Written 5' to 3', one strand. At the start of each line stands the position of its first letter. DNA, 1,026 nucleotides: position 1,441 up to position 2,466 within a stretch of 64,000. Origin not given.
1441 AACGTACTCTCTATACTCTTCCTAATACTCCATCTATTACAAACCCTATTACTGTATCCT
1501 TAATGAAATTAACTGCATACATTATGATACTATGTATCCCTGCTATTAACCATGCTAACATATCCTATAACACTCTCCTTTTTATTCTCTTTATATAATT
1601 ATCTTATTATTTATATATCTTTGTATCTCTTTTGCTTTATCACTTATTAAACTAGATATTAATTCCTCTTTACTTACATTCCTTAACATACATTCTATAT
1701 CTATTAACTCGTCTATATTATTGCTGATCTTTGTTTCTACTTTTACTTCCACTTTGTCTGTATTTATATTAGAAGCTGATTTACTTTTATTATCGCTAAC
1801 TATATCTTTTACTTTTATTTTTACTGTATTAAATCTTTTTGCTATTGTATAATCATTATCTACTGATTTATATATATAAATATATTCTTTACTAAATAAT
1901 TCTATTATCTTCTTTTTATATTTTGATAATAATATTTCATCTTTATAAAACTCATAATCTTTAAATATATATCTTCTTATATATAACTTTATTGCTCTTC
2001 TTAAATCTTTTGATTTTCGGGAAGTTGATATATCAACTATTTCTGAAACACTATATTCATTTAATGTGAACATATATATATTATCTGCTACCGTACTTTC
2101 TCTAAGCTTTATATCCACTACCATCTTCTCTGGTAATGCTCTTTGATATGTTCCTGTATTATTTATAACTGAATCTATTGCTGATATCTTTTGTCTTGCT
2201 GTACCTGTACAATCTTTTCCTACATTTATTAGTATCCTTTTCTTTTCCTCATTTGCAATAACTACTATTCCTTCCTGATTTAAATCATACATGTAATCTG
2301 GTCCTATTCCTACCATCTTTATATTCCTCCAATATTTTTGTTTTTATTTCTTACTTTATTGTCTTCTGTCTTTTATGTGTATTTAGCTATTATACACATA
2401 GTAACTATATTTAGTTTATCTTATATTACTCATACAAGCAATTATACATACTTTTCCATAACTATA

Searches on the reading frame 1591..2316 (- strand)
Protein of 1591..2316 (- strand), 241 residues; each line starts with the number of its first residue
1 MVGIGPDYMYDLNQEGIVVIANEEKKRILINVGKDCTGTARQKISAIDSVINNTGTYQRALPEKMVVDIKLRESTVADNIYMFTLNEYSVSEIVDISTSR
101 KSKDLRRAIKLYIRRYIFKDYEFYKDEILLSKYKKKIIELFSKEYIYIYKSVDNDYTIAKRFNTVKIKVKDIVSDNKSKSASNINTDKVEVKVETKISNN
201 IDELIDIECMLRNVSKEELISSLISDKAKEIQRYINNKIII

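Call 91: find_encoding_contigs(protein=window:1591-2316:-, flank=10000, max_places=3)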
Protein window:1591-2316:- (241 aa): no gene with exactly this product is on record in the collection.

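Call 106: search_protein_families(library=pfam, max_evalue=0.001, proteins=[window:1591-2316:-])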
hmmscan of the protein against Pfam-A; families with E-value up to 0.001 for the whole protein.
window:1591-2316:- (241 aa): 0 families
